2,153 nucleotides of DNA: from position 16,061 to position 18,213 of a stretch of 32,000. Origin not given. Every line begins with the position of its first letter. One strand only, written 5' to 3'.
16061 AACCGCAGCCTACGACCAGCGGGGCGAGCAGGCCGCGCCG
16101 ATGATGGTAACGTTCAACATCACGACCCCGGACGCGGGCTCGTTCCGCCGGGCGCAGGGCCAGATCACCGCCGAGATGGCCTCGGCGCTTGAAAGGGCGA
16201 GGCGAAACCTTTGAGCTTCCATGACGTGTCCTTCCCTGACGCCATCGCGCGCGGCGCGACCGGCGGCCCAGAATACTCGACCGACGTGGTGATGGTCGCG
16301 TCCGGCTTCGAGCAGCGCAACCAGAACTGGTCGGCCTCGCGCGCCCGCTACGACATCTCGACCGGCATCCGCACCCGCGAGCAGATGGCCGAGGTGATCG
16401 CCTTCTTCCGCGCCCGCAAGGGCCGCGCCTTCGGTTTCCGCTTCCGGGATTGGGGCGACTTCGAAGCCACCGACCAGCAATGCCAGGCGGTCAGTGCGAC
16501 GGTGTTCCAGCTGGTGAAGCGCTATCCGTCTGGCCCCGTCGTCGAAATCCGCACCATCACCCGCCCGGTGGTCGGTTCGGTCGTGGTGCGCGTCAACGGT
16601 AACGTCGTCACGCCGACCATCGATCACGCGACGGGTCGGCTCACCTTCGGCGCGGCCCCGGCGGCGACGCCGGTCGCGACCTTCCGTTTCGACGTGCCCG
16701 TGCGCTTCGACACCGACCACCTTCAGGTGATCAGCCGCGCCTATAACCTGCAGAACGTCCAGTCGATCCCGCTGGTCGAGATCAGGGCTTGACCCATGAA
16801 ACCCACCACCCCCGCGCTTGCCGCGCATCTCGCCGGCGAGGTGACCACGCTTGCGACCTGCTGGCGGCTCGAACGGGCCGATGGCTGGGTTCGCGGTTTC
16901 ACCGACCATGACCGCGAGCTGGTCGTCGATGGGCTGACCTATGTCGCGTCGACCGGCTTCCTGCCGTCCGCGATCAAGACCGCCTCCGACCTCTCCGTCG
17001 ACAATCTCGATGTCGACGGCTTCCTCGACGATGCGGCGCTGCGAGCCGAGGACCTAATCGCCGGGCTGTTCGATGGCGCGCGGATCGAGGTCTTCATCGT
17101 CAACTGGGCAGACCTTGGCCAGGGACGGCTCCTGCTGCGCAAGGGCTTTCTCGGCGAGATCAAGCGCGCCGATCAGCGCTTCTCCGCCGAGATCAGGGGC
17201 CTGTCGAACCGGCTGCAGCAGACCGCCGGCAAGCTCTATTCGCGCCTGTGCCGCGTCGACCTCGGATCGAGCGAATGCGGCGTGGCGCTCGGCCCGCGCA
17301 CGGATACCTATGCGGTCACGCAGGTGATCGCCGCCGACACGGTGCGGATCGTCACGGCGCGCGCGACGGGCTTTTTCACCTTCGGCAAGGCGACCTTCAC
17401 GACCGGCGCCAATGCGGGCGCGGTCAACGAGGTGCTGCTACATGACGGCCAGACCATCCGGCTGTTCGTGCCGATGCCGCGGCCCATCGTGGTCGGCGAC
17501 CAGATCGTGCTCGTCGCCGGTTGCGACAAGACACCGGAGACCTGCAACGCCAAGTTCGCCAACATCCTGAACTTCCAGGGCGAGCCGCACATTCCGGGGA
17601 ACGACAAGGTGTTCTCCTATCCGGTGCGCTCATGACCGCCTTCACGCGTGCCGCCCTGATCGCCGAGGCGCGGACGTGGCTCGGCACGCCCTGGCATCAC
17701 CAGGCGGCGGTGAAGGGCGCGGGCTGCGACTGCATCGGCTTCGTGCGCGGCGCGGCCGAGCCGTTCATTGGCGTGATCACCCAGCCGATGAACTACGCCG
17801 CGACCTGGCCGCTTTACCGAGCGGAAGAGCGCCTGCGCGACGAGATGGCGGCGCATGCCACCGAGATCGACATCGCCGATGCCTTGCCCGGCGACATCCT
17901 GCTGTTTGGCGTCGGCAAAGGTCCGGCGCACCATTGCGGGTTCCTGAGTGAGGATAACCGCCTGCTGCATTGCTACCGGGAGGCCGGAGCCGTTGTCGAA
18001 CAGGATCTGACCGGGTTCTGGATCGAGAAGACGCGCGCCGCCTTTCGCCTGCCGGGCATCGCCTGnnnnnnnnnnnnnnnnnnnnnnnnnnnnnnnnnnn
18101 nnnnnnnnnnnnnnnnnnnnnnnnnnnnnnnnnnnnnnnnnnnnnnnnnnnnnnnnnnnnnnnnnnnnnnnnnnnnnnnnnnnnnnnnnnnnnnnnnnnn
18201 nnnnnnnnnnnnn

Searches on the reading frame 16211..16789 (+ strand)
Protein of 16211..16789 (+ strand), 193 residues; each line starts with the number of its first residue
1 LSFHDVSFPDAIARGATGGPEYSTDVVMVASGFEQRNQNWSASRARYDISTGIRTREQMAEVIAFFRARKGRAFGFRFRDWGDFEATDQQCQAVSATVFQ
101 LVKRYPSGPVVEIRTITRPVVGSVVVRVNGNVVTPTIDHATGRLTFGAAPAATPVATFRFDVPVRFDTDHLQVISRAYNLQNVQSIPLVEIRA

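Call 6: search_protein_families(library=pfam, proteins=[window:16211-16789:+], max_evalue=0.01)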
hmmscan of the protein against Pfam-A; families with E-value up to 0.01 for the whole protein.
window:16211-16789:+ (193 aa): 1 family
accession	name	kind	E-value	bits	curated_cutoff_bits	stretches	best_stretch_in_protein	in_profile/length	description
PF09343.15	DUF2460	-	6.6e-65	218.8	30.4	1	4-192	1-205/205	Conserved hypothetical protein 2217 (DUF2460)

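Call 7: search_protein_families(library=phrogs, proteins=[window:16211-16789:+], max_evalue=0.001)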
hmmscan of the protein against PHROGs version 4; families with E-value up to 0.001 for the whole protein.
window:16211-16789:+ (193 aa): 1 family
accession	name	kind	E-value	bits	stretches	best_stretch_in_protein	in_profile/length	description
phrog_2913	-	other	1.4e-69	235.9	1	1-192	102-298/306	glycoside hydrolase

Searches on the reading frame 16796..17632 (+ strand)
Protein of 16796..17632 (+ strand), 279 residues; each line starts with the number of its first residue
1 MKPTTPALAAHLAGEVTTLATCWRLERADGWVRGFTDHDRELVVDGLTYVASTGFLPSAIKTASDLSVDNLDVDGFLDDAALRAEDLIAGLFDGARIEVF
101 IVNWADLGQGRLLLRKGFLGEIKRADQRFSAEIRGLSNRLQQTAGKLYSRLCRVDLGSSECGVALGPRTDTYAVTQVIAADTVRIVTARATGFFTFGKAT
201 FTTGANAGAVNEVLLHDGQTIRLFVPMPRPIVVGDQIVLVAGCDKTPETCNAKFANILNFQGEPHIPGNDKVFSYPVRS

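Call 6: search_protein_families(library=pfam, proteins=[window:16796-17632:+], max_evalue=0.01)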
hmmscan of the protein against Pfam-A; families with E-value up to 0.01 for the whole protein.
window:16796-17632:+ (279 aa): 2 families
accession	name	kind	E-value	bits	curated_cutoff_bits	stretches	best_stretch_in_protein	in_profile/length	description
PF09931.15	Phage_phiJL001_Gp84_N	-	3.2e-61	206.6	26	1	6-163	2-159/160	Baseplate hub protein, N-terminal attachment domain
PF09356.15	Phage_BR0599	-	9.7e-29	100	22.9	1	192-270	1-80/80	Phage conserved hypothetical protein BR0599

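Call 7: search_protein_families(library=phrogs, proteins=[window:16796-17632:+], max_evalue=0.001)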
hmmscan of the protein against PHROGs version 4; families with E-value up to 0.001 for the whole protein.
window:16796-17632:+ (279 aa): 4 families
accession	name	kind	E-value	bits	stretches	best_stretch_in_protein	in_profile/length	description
phrog_778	-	tail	5.8e-66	223.8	1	14-277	10-274/287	tail assembly protein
phrog_15205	-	tail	3.9e-13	49.7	1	32-270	225-459/467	tail assembly protein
phrog_6040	-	unknown function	2.4e-09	36.8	1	85-273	710-914/923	-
phrog_28246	-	tail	6.1e-05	24.3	1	148-270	10-132/140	tail assembly protein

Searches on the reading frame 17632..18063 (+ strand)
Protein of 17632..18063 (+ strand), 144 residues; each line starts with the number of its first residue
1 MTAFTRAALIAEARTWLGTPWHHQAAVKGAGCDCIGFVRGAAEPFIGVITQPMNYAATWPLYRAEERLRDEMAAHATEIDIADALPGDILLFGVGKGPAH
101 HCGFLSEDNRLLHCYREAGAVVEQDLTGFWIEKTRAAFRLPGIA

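Call 6: search_protein_families(library=pfam, proteins=[window:17632-18063:+], max_evalue=0.01)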
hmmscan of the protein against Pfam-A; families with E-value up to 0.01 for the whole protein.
window:17632-18063:+ (144 aa): 1 family
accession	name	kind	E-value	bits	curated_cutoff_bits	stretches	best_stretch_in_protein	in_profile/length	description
PF00877.26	NLPC_P60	-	7e-07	29.6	23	1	20-136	3-102/105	NlpC/P60 family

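Call 7: search_protein_families(library=phrogs, proteins=[window:17632-18063:+], max_evalue=0.001)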
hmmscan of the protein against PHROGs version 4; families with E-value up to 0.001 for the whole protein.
window:17632-18063:+ (144 aa): 2 families
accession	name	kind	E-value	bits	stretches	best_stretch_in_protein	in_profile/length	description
phrog_329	-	tail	6.6e-18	65.3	1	5-139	534-655/949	minor tail protein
phrog_2552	-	unknown function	3.5e-05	24.6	1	65-139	45-119/142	-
